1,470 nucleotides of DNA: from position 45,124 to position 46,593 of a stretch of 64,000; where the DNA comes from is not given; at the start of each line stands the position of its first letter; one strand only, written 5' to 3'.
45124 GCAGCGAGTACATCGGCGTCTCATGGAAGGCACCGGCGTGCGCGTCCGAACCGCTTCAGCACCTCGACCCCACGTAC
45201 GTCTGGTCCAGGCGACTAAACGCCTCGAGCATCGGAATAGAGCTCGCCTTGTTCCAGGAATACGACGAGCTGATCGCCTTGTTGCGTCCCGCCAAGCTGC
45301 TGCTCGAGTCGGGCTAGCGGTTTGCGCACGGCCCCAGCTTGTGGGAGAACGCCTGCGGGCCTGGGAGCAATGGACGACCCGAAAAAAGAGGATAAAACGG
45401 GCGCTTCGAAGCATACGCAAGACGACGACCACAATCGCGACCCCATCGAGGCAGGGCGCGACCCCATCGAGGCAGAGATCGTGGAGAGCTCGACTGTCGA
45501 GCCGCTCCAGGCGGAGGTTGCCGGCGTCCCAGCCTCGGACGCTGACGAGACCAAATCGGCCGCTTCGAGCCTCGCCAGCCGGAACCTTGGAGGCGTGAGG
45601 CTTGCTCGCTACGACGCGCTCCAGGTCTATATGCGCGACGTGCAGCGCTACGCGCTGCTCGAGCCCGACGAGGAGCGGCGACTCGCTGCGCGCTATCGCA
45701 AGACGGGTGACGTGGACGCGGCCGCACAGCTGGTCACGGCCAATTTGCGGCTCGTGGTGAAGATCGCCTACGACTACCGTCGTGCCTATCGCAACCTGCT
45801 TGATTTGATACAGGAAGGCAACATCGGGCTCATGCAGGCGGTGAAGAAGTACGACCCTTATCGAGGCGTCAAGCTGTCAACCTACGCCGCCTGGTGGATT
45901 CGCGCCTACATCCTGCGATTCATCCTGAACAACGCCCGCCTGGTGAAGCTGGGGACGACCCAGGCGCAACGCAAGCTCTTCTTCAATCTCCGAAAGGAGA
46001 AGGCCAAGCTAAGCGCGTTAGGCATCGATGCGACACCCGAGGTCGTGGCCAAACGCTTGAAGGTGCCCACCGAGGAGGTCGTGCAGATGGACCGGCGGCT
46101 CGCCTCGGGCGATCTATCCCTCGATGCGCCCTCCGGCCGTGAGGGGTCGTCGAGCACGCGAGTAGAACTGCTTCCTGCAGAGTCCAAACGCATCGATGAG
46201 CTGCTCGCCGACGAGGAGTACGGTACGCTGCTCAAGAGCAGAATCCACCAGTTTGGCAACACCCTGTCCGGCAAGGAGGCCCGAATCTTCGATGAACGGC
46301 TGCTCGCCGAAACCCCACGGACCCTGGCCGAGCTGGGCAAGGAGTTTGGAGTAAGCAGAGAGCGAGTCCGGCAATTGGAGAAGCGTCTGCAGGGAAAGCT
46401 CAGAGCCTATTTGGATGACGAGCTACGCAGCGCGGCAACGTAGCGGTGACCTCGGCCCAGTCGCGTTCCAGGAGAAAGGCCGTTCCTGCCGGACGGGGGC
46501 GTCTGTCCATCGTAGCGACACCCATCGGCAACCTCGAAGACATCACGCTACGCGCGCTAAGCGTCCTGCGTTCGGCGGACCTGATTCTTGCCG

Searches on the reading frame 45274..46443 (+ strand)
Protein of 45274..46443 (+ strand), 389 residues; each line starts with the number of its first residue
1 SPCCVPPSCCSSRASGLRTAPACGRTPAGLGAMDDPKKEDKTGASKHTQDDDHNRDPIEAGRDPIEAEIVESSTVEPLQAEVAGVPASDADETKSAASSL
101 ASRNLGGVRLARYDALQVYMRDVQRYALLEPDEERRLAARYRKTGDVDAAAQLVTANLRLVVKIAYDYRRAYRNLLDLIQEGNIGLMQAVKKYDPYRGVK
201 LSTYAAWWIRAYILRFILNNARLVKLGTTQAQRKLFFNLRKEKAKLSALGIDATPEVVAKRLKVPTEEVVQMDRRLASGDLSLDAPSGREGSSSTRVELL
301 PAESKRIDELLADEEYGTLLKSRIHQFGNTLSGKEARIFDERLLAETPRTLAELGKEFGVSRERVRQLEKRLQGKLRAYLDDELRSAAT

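Call 34: search_protein_families(library=pfam, proteins=[window:45274-46443:+], max_evalue=0.0001)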
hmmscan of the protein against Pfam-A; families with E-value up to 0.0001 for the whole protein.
window:45274-46443:+ (389 aa): 3 families
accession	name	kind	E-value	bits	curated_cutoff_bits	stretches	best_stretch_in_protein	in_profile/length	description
PF04542.20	Sigma70_r2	-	3.4e-18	65.6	24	1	153-222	1-70/71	Sigma-70 region 2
PF04545.22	Sigma70_r4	-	9.3e-11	41.5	24.1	1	330-377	4-49/50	Sigma-70, region 4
PF00140.25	Sigma70_r1_2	-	4.6e-07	30.1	22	1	114-143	1-30/34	Sigma-70 factor, region 1.2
